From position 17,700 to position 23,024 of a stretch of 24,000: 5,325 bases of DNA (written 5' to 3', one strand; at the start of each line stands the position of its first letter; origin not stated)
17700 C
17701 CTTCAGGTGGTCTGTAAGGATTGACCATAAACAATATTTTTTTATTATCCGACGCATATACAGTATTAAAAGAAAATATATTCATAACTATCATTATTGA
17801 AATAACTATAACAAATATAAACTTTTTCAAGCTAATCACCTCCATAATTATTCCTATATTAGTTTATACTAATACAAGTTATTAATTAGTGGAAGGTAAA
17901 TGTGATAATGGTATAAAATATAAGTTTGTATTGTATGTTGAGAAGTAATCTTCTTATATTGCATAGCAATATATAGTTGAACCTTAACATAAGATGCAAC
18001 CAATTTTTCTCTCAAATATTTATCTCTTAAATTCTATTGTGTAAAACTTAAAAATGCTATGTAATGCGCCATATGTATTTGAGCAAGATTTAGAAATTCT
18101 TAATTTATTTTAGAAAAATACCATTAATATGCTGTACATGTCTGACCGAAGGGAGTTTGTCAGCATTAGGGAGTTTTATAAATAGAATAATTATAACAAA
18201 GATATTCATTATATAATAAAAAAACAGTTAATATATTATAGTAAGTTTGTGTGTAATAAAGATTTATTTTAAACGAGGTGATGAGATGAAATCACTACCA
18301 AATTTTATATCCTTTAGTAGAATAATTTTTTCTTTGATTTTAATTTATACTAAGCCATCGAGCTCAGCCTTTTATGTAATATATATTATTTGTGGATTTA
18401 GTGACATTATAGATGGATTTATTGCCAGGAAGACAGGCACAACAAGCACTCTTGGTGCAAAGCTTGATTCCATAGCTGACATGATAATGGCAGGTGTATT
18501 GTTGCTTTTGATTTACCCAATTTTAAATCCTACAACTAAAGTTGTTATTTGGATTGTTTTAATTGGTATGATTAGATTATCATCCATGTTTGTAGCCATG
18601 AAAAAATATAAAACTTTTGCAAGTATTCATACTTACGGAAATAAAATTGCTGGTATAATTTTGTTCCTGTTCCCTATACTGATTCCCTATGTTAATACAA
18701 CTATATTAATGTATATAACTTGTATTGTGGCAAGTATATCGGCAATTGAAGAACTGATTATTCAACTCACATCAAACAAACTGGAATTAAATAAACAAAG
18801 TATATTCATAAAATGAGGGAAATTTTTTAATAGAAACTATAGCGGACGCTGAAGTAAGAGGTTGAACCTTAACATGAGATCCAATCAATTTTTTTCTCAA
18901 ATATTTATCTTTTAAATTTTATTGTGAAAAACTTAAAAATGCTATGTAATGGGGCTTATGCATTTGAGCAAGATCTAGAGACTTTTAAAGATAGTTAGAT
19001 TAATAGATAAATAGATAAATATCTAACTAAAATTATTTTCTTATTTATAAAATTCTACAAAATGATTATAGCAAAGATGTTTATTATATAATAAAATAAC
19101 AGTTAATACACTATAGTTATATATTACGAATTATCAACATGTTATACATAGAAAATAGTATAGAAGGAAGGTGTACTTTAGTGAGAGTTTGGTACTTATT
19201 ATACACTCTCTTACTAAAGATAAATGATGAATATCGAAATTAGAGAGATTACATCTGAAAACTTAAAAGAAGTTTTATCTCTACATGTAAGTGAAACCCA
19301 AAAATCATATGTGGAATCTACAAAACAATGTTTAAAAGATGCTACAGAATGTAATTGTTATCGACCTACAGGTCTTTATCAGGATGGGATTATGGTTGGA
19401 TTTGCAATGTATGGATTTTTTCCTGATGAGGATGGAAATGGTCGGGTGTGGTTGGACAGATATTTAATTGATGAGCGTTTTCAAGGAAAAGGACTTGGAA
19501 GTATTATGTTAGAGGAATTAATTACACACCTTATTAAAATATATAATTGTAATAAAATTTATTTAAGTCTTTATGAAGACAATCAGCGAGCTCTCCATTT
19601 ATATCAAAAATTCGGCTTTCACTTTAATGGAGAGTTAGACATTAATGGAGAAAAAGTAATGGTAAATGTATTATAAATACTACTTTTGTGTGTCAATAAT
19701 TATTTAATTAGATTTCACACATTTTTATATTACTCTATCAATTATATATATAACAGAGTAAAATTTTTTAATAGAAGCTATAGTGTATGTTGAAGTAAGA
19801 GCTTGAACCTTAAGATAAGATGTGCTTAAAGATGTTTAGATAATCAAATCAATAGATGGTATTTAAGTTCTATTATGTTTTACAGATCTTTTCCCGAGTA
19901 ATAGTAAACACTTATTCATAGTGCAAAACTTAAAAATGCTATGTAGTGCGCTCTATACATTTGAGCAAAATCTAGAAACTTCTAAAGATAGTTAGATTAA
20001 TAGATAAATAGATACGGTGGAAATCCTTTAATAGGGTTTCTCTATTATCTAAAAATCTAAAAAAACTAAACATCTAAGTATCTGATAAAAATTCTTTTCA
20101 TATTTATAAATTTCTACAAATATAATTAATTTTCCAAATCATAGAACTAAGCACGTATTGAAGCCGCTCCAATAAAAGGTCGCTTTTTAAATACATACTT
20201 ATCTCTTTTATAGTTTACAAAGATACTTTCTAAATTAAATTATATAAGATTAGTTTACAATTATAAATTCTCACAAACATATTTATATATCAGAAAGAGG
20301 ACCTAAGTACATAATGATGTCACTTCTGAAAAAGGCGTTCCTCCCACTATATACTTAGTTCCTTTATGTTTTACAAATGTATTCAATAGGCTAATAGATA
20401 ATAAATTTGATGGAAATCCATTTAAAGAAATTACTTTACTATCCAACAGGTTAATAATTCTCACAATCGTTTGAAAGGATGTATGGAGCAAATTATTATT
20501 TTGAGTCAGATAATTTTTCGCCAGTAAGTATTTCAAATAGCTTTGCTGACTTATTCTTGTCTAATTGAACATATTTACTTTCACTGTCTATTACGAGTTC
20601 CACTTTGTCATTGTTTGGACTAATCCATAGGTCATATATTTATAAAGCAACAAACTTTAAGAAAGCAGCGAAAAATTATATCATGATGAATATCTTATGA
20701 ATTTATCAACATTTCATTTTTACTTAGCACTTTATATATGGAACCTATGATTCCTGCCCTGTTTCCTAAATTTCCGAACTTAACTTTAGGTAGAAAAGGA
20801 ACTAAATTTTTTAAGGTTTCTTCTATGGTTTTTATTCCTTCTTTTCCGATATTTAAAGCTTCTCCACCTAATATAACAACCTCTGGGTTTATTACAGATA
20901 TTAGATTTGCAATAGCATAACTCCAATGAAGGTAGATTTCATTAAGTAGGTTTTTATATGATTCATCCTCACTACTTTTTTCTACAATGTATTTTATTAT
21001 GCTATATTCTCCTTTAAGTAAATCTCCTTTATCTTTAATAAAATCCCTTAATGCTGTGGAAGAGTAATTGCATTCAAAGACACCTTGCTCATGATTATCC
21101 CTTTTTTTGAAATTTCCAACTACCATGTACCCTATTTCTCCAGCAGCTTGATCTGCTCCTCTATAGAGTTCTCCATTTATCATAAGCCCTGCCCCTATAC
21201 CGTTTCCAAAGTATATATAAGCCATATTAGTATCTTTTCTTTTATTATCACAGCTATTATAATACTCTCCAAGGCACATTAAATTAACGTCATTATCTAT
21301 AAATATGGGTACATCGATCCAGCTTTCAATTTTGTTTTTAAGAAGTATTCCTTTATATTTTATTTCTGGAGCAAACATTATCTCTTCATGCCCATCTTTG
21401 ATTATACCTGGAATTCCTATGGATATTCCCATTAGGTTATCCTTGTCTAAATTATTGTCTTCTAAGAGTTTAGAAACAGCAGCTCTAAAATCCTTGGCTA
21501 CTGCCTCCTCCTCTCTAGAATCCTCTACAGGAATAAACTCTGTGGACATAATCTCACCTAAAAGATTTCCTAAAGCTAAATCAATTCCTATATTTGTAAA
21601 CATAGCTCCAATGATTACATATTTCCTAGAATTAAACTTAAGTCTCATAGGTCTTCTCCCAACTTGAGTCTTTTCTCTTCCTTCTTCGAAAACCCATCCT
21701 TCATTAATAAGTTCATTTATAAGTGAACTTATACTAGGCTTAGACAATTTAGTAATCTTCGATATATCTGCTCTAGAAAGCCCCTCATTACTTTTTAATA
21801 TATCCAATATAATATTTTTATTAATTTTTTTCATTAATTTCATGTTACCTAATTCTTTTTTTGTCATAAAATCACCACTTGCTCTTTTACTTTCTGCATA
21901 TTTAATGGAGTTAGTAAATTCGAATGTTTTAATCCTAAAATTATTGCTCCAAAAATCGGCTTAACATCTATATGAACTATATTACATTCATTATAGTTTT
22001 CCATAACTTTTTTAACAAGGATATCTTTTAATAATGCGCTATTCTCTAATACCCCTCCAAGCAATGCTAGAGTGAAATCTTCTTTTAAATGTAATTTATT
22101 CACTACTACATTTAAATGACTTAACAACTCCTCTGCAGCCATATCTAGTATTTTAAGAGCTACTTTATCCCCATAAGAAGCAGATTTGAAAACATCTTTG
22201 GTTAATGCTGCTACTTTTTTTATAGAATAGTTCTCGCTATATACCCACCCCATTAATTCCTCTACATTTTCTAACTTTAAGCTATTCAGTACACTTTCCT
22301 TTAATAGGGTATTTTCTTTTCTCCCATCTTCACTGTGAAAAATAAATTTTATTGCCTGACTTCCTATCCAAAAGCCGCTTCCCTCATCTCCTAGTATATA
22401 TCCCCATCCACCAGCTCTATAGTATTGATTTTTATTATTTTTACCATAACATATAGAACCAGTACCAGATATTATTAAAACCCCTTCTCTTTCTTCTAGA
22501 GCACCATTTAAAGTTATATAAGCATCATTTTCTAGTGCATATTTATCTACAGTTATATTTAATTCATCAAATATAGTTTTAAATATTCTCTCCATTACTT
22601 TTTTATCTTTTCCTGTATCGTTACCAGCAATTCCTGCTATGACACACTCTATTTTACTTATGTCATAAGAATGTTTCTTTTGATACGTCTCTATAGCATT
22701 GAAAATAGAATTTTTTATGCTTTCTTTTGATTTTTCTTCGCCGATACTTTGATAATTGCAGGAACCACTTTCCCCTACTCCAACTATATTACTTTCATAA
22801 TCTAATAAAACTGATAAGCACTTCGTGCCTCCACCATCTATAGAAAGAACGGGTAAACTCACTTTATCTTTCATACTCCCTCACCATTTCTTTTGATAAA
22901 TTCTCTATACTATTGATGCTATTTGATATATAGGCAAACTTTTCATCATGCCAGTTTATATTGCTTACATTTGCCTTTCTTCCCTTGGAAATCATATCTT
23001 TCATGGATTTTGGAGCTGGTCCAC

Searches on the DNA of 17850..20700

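Call 33: search_rna_families(source=window, start=17850, end=20700, threshold=evalue, max_evalue=1, show_alignments=2)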
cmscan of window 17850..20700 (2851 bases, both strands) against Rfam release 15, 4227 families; matches with E-value up to 1: 0.
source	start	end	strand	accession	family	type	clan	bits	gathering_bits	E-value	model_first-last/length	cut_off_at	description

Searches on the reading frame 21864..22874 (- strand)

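Call 12: search_protein_families(library=pfam, proteins=[window:21864-22874:-])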
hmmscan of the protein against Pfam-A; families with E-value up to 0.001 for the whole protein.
window:21864-22874:- (336 aa): 1 family
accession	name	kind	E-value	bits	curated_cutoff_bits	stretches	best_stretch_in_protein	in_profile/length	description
PF01869.26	BcrAD_BadFG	-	2.6e-41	142.4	31.5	1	12-314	3-271/271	BadF/BadG/BcrA/BcrD ATPase family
